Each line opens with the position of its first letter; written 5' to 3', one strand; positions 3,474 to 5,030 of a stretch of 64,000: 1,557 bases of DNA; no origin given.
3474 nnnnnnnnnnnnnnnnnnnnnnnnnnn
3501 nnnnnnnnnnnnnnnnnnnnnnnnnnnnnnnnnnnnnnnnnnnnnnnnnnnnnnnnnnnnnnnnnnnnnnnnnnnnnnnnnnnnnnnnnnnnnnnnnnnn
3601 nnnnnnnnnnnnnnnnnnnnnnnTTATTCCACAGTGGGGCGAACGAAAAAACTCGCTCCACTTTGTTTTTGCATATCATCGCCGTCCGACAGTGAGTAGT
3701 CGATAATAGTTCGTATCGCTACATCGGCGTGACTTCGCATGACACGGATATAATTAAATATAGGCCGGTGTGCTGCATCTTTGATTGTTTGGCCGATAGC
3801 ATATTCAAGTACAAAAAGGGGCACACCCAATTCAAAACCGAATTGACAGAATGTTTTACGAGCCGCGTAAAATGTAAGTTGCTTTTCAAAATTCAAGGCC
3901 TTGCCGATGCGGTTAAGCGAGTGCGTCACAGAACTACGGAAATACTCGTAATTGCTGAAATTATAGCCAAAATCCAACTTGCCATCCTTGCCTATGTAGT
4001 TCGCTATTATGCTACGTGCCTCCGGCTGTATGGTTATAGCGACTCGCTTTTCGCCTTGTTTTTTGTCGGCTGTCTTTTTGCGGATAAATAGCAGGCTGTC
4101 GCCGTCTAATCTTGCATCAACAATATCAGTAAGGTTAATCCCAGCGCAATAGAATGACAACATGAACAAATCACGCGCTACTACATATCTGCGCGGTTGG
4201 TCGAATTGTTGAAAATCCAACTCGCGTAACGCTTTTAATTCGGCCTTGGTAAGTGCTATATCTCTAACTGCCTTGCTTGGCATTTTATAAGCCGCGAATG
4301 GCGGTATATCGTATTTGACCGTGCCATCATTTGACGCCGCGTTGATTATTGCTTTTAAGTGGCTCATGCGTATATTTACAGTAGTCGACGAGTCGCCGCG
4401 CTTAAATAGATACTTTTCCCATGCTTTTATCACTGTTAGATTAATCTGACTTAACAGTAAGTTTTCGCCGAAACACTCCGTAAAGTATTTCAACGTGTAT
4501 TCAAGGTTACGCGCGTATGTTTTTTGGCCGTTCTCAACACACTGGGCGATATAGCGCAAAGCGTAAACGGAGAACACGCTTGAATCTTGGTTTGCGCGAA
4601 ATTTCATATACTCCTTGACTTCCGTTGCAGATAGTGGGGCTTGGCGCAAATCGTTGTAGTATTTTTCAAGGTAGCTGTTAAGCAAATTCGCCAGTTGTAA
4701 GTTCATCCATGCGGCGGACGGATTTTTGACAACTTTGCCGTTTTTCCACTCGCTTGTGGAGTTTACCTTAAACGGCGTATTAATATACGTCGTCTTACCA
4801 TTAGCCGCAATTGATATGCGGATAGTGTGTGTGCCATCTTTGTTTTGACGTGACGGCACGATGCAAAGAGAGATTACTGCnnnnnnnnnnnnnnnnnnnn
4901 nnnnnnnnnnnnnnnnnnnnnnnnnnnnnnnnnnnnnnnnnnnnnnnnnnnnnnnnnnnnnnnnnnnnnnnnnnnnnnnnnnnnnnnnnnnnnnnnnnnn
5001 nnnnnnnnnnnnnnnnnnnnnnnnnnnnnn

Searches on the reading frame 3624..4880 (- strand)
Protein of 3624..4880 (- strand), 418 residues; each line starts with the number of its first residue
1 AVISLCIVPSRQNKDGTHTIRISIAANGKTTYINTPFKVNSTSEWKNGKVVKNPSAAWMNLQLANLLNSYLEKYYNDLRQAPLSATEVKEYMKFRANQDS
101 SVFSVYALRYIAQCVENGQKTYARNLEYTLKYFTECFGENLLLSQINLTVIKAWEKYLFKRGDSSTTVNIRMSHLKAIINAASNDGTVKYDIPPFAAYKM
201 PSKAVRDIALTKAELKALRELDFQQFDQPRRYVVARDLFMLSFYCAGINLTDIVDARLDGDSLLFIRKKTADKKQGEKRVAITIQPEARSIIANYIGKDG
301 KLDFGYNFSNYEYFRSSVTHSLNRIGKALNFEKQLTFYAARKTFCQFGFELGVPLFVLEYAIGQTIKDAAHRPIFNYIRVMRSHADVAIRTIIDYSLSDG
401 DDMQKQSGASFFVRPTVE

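Call 52: search_protein_families(library=pfam, proteins=[window:3624-4880:-], max_evalue=0.001)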
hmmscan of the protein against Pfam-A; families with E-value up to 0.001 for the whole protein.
window:3624-4880:- (418 aa): 2 families
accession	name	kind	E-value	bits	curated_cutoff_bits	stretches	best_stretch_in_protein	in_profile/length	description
PF13102.12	Phage_int_SAM_5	-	3.1e-14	53.6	22.3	1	103-198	2-96/98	Phage integrase SAM-like domain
PF17293.8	Arm-DNA-bind_5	-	2.5e-05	25.2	22.6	1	11-80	7-74/87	Arm DNA-binding domain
